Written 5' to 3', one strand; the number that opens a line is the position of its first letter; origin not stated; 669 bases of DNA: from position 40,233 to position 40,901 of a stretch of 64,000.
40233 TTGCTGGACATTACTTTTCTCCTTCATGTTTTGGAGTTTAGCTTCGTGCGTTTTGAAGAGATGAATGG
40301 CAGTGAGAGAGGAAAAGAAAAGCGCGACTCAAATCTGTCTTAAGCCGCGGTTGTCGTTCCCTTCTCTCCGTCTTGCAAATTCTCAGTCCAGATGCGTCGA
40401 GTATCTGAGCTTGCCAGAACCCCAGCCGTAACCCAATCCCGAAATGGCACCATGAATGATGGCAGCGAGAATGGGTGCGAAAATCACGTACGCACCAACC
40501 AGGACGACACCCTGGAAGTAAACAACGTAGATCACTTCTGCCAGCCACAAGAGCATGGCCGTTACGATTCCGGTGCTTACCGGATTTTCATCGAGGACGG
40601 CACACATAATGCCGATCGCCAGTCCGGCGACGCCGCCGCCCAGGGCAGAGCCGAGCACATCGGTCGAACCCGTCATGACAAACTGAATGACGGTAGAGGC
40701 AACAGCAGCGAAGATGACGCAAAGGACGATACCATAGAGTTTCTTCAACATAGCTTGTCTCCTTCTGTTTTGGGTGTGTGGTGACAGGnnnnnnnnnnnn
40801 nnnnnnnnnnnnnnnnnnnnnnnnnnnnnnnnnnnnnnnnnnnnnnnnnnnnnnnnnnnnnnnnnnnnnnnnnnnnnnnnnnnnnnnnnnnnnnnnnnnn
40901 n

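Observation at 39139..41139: Tandem array of five paralogous four-TM mini-proteins with translational coupling: a candidate novel membrane module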

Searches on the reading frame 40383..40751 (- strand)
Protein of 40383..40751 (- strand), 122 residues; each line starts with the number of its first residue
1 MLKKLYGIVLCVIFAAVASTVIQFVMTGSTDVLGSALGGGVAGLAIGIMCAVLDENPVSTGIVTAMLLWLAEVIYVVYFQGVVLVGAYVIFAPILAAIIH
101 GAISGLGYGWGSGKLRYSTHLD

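Call 3: search_protein_families(library=pfam, proteins=[window:40383-40751:-], max_evalue=1)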
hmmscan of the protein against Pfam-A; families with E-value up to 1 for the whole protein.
window:40383-40751:- (122 aa): 2 families
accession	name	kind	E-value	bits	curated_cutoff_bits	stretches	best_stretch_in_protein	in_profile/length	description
PF19415.4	Astro_1A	-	0.04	14.1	27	1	45-99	104-154/244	Astrovirus transmembrane protein 1A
PF13940.11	Ldr_toxin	-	0.76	10.3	27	0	92-104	16-28/35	Toxin Ldr, type I toxin-antitoxin system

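Call 4: search_protein_families(library=ncbifam, proteins=[window:40383-40751:-], max_evalue=1)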
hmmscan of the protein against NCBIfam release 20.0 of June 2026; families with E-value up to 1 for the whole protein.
window:40383-40751:- (122 aa): 0 families

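Call 23: search_protein_representatives(alignment_id=A2)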
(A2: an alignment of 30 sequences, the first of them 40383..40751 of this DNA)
Query: 30 sequences, 123 profile positions. Proteins with E-value up to 0.001 (for the whole library): 51; up to 1e-10: 23; up to 1e-30: 1. The best 51 are listed.
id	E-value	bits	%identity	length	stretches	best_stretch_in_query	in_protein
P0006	3.5e-37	143.3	-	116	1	2-117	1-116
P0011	1.8e-30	121.7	-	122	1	1-122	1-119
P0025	2.3e-28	114.8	-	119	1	1-118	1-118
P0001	6.8e-28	113.3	-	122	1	1-122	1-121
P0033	1.3e-24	102.7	-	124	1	1-118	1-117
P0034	4.2e-23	97.8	-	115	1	1-116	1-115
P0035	2.5e-20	88.9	-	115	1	1-116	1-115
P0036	5.4e-18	81.3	-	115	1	1-115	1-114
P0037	2.7e-16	75.8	-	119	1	1-120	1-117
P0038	3.3e-16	75.6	-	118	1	1-117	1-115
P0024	6.6e-16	74.6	-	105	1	1-86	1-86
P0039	1.1e-15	73.8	-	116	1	1-116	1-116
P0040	1.8e-15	73.2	-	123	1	1-116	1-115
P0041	4.4e-15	71.9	-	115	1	1-116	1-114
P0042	4.7e-15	71.8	-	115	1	1-117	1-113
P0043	4.0e-14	68.8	-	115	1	1-114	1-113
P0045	1.0e-12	64.3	-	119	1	1-113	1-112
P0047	3.6e-12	62.5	-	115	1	1-116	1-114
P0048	6.2e-12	61.8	-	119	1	1-117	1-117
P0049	7.1e-12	61.6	-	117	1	1-113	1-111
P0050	1.8e-11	60.2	-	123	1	1-117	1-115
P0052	1.1e-09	54.5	-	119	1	1-113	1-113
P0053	1.8e-09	53.8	-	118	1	2-114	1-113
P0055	3.0e-09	53.1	-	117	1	2-117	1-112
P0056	1.3e-08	51.1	-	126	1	1-117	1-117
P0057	1.5e-08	50.9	-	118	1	3-113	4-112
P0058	4.3e-08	49.4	-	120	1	1-115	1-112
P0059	5.2e-08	49.1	-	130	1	2-115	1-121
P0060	1.2e-07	47.9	-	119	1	2-113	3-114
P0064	2.1e-06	43.9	-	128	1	2-117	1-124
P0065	2.2e-06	43.8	-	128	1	2-118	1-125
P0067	2.8e-06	43.5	-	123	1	2-114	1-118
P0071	2.1e-05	40.7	-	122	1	2-117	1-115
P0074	2.9e-04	37.0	-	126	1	6-113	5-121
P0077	6.9e-04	35.8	-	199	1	4-112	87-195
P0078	8.0e-04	35.6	-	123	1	1-113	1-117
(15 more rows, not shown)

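Call 25: predict_structure(alignment_id=A2)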
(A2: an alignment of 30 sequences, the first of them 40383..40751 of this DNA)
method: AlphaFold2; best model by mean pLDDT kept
length: 122 residues; sequences in the alignment: 30
mean_pLDDT: 90.8   pTM: 0.82
mean pLDDT of the five models: 90.8, 90.6, 90.5, 90.0, 89.5
residues with pLDDT >= 90: 90; 70-90: 25; 50-70: 4; < 50: 3
segments of 3 or more residues with pLDDT < 50: 120-122
pLDDT, mean of each block of 10 residues (from residue 1): 93 97 92 95 97 93 96 91 83 94 96 71 45
secondary structure, 60 per line:
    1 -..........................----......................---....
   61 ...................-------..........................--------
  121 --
elements in order: H2-27 H32-53 H57-79 H87-112
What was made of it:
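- On GlsB/YeaQ/YmgE (Transgly_assoc, PF04226): The proteins are 116-124 aa with four helices (call 25).
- Checked: Four helices are predicted with pLDDT 90.8 (call 25).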

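Call 29: fold_search(model_id=the predicted structure, library=pdb)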
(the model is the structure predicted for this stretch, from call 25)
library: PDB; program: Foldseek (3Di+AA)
matches with E <= 10: 152; with E <= 0.001: 0
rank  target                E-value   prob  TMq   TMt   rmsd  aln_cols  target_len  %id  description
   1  6lo8_A                8.9e-01  0.30  0.35  0.34   7.1       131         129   14  Cryo-EM structure of the TIM22 complex from yeast (released 2020-09-30)
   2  7o71_J                9.8e-01  0.20  0.30  0.23   8.9       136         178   15  Cryo-EM structure of a respiratory complex I (released 2021-11-10)
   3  8ywa_B                1.7e+00  0.25  0.33  0.28  10.7       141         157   11  The structure of IgE receptor binding to IgE (released 2024-11-06)
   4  7o6y_J                2.0e+00  0.13  0.29  0.24   9.0       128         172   16  Cryo-EM structure of respiratory complex I under turnover (released 2021-11-10)
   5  9gip                  2.2e+00  0.13  0.23  0.20  13.0       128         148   18  BFL1 covalently bound to inhibitor compound 7 (released 2024-12-18)
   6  3mqp_A                2.2e+00  0.11  0.23  0.19  13.4       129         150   18  Crystal Structure of human BFL-1 in complex with NOXA BH3 peptide, Northeast Structural Genomics Consortium Target HR2 (released 2010-06-02)
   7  9khh_D                2.3e+00  0.10  0.27  0.07  14.7       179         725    8  Structure of the complex of LGR4 with Norrin (2:2) (released 2025-07-16)
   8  9khh_C                2.3e+00  0.10  0.27  0.07  14.7       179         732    8  Structure of the complex of LGR4 with Norrin (2:2) (released 2025-07-16)
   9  8xma_A                2.5e+00  0.16  0.30  0.15  10.9       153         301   12  Cryo-EM structure of human ZnT1 WT, in the presence of zinc, determined in an outward-facing conformation (released 2024-10-30)
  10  2vof_A                2.5e+00  0.13  0.26  0.23  13.4       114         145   14  Structure of mouse A1 bound to the Puma BH3-domain (released 2008-03-04)
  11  2now                  2.5e+00  0.11  0.30  0.11  16.5       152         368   13  An unusual twin-His arrangement in the pore of ammonia channels is essential for substrate conductance (released 2006-11-14)
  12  1lw1_C                2.6e+00  0.08  0.24  0.20  11.6       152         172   15  Crystal Structure Of Mycobacterium Tuberculosis Alkylperoxidase Ahpd H137F mutant (released 2002-07-17)
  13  4pyp                  2.7e+00  0.15  0.32  0.12  10.0       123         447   14  Crystal structure of the human glucose transporter GLUT1 (released 2014-05-21)
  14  6wvi                  2.9e+00  0.09  0.27  0.12   9.9       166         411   15  VKOR-like from Takifugu rubripes (released 2020-11-11)
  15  1u77                  3.0e+00  0.21  0.36  0.14   8.0       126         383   14  Crystal Structure of Ammonia Channel AmtB from E. Coli (released 2004-09-21)
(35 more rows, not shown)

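Call 30: find_homologous_proteins(query=A3, max_evalue=0.001)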
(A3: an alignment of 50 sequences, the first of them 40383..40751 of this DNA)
Query A3 (50 sequences) (122 aa, profile of the alignment): 17 proteins with E <= 0.001 among 8000 candidates.
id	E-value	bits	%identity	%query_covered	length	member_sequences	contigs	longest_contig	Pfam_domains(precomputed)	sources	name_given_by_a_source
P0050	2.8e-21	94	25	64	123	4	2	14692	-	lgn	-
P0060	8.7e-21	92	41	22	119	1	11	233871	-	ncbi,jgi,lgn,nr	ncbi:MAG: hypothetical protein JST44_21365 [Cyanobacteria bacterium SZAS LIN-5]|nr:hypothetical prot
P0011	3.9e-19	87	79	100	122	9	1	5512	-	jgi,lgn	jgi:hypothetical protein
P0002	4.1e-19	87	100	100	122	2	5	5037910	-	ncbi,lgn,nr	ncbi:MAG: hypothetical protein IPG59_12585 [Candidatus Melainabacteria bacterium]|nr:MAG: hypothetic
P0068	3.6e-18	84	28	48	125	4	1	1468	-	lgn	-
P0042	3.4e-17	80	46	11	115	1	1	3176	-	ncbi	-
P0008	4.4e-17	80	86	100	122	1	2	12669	-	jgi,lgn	-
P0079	4.5e-17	80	31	13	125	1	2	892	-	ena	-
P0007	6.0e-17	80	83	100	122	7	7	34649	-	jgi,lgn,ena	-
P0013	6.9e-17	79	77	100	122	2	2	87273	-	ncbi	-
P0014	1.7e-16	78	76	100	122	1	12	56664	-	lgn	-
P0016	2.7e-16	78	76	100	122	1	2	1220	-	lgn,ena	-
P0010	3.7e-16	77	79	100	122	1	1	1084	-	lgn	-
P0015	4.6e-16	77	76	100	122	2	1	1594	-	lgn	-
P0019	1.2e-15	75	70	100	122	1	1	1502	-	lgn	-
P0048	2.9e-13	68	30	24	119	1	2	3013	-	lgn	-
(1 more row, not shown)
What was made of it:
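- Tried and rejected: The homolog search with the broad profile was limited by its candidate cap and added little (call 30).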

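Call 31: find_encoding_contigs(protein=P0060, flank=10000, max_places=4)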
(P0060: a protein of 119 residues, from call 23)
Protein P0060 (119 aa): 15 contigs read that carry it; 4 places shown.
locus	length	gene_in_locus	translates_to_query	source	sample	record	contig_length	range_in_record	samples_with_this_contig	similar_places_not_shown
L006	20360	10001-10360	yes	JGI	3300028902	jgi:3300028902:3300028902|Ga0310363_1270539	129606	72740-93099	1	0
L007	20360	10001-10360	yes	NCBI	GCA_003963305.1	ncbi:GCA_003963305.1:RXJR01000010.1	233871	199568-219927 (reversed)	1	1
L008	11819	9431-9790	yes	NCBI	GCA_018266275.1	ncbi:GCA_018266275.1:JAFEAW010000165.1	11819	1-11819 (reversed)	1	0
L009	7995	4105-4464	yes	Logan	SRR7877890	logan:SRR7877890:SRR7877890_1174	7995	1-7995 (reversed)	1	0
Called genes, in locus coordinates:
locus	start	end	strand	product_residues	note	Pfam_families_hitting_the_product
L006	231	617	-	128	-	PF01022:HTH_5 (weak), PF12840:HTH_20 (weak)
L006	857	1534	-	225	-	PF00574:CLP_protease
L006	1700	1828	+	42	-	-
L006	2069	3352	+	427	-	PF00890:FAD_binding_2 (weak), PF01266:DAO, PF01593:Amino_oxidase, PF03486:HI0933_like (faint), PF07992:Pyr_redox_2 (faint), PF12831:FAD_oxidored, PF13450:NAD_binding_8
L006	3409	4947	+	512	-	PF04960:Glutaminase, PF12796:Ank_2, PF00023:Ank (faint), PF12796:Ank_2, PF13606:Ank_3 (faint), PF13857:Ank_5 (weak), PF13637:Ank_4 (weak)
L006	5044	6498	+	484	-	PF00392:GntR, PF00155:Aminotran_1_2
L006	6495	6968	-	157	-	PF01625:PMSR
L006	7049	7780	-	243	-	PF01925:TauE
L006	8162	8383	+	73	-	-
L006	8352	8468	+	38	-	-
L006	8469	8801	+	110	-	PF17874:TPR_MalT (weak), PF13424:TPR_12, PF13374:TPR_10 (faint)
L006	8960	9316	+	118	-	-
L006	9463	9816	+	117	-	PF09685:MamF_MmsF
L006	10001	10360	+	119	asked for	-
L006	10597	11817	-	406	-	PF01773:Nucleos_tra2_N, PF07670:Gate, PF07662:Nucleos_tra2_C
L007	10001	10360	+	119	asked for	-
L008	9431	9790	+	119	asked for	-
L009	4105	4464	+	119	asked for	-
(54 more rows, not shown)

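Call 32: find_encoding_contigs(protein=P0050, flank=10000, max_places=3)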
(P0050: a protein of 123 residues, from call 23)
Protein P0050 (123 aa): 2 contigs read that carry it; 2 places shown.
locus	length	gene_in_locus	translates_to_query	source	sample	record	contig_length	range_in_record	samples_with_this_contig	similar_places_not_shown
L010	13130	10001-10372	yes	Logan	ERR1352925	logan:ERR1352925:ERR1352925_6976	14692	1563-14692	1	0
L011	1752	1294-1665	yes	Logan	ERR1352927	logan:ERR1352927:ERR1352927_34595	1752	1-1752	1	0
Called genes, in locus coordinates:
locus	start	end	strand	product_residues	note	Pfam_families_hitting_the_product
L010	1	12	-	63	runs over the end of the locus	-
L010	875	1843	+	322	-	-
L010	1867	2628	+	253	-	-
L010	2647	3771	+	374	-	-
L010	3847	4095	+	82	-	-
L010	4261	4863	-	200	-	-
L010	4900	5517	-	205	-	-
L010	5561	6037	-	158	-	-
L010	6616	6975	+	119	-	PF04020:Phage_holin_4_2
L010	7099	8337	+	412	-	PF05977:MFS_3, PF13347:MFS_2, PF07690:MFS_1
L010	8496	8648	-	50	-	-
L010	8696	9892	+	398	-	-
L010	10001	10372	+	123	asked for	-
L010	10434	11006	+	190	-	-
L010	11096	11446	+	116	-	-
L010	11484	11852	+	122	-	-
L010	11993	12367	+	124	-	-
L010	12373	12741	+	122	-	-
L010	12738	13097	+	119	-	-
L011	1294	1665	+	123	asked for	-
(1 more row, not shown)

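Call 36: find_encoding_contigs(protein=P0045, flank=8000, max_places=3)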
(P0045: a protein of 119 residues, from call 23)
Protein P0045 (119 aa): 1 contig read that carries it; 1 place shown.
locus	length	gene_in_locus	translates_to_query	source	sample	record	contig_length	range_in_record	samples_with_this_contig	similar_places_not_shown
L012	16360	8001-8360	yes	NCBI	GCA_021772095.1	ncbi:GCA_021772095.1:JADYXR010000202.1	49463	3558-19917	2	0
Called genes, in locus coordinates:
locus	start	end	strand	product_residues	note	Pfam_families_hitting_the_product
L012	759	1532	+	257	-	PF23023:Anti-Pycsar_Apyc1, PF00753:Lactamase_B, PF12706:Lactamase_B_2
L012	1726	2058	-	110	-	-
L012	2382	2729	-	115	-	-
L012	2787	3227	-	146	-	-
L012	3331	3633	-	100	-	-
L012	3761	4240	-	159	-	-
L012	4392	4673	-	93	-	-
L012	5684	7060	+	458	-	-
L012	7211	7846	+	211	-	-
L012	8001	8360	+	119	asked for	-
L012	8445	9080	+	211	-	-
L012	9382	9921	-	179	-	-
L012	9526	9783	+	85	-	-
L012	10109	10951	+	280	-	PF04542:Sigma70_r2, PF04539:Sigma70_r3, PF08279:HTH_11 (faint), PF04545:Sigma70_r4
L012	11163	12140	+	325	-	PF01734:Patatin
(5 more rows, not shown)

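Call 37: find_encoding_contigs(protein=P0042, flank=8000, max_places=3)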
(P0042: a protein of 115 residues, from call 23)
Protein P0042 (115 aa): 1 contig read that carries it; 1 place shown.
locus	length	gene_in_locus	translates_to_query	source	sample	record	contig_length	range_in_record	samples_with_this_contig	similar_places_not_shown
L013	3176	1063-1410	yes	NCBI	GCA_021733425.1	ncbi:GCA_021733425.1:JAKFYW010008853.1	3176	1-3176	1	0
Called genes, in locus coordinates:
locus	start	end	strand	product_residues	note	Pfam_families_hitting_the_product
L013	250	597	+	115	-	-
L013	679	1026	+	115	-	-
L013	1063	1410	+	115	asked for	-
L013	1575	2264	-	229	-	PF02517:Rce1-like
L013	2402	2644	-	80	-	-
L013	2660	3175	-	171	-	?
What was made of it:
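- A CPBP/Rce1-like protease gene lies next to the L013 array (call 37).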

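Call 38: find_encoding_contigs(protein=P0035, flank=8000, max_places=3)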
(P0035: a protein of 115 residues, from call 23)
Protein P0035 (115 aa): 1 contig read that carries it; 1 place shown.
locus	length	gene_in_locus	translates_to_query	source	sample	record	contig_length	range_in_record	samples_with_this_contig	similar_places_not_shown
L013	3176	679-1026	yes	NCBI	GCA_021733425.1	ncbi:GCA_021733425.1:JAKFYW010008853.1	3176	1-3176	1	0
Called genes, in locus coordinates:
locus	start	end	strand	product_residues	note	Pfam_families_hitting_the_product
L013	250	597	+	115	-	-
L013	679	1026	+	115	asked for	-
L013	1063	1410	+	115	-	-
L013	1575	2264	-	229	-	PF02517:Rce1-like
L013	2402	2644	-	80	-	-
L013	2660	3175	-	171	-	?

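Call 39: find_encoding_contigs(protein=P0065, flank=8000, max_places=3)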
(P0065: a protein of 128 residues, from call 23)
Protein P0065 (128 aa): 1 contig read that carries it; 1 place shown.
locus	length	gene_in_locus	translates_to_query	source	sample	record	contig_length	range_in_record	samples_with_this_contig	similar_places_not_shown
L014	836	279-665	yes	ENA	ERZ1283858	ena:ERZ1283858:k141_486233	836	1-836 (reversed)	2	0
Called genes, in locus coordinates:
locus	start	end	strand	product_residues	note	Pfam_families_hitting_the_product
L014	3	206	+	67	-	?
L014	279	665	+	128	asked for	-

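Call 40: find_encoding_contigs(protein=P0053, flank=8000, max_places=3)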
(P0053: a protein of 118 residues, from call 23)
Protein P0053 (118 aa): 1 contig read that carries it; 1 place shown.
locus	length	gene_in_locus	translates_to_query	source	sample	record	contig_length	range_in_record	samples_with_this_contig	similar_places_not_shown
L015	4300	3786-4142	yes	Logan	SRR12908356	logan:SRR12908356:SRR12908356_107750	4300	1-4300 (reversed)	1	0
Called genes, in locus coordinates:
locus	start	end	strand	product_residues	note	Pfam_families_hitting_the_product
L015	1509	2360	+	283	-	PF08211:dCMP_cyt_deam_2 (faint), PF00383:dCMP_cyt_deam_1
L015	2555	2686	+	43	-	-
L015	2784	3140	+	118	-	-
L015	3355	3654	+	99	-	PF04324:Fer2_BFD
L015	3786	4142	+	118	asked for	-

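Call 45: find_related_loci(query=A5, collection=genome_contigs, flank=10000)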
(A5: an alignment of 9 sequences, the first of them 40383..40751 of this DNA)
Query A5 (122 aa) in genome_contigs; peptide patterns used: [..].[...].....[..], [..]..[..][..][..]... (x = any residue, [..] = any of these).
20 stretches matched a pattern, but none encodes a relative of the query by tblastn (E <= 1e-3).

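Call 46: list_cluster_members(proteins=[P0038, P0041, P0047, P0036, P0077, P0059, P0064, P0067, P0074, P0049])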
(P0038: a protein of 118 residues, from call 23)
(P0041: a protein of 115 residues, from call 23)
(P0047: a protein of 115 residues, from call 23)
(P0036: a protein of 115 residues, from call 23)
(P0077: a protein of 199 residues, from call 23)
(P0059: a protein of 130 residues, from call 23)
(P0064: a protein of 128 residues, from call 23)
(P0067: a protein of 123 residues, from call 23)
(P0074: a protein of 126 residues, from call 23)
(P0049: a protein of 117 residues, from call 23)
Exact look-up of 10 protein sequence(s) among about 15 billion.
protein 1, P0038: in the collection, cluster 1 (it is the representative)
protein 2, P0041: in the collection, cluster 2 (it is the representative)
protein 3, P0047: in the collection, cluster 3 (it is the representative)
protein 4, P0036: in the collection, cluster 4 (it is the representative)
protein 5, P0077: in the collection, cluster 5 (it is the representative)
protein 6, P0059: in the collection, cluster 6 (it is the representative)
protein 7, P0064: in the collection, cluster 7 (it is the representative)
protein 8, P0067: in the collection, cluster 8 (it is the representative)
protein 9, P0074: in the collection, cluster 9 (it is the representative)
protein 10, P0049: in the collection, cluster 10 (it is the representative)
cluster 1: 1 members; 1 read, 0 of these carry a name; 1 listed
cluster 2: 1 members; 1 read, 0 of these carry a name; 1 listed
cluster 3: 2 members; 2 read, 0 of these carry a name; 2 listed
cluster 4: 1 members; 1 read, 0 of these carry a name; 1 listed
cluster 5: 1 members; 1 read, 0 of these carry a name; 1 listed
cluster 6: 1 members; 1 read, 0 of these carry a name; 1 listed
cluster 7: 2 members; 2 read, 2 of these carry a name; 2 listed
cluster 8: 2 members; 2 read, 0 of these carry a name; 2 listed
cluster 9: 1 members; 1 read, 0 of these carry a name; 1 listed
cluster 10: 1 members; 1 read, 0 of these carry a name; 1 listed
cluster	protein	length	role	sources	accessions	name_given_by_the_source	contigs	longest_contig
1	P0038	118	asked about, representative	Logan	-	-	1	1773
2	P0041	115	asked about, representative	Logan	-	-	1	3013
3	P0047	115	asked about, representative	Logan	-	-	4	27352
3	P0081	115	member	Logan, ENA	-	-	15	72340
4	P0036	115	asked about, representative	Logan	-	-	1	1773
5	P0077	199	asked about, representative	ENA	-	-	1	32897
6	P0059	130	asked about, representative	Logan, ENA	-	-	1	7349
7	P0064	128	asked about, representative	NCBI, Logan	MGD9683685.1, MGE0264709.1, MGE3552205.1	MAG: hypothetical protein AB7W16_21170 [Candidatus Obscuribacterales bacterium]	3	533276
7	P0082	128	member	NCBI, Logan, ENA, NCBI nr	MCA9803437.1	MAG: hypothetical protein KC777_15810 [Cyanobacteria bacterium HKST-UBA02] | hypothetical protein [Cyanobacteria bacterium HKST-UBA02]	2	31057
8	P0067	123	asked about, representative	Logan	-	-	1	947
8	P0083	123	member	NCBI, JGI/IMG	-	-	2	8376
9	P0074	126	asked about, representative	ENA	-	-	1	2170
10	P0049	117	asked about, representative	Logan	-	-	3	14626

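Call 47: find_encoding_contigs(protein=P0064, flank=8000, max_places=2)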
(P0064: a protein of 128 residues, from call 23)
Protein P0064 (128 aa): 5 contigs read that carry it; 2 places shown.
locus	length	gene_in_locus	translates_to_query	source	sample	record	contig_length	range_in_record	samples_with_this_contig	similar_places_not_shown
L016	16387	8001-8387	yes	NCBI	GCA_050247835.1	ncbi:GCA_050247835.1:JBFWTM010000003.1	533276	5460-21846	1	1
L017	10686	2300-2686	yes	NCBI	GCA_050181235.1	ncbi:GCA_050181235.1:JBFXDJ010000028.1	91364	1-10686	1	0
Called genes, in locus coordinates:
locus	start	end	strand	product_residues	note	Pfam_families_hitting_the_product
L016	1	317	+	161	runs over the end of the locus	-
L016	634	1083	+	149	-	-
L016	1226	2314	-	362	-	-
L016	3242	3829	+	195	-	PF02789:Peptidase_M17_N (weak)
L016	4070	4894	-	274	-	PF02535:Zip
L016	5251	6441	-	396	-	PF01546:Peptidase_M20, PF07687:M20_dimer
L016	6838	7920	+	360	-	-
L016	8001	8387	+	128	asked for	-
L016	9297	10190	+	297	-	PF00378:ECH_1, PF16113:ECH_2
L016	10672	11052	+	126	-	-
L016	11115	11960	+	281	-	PF04542:Sigma70_r2, PF04539:Sigma70_r3, PF04545:Sigma70_r4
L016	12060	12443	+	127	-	-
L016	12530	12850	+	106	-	PF07332:Phage_holin_3_6 (weak)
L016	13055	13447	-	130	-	-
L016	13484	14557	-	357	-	PF00892:EamA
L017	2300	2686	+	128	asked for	-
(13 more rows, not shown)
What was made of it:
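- Single-copy members in other Obscuribacterales (calls 31, 36, 40, 47) fit the common route from homo-oligomer to hetero-oligomer.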
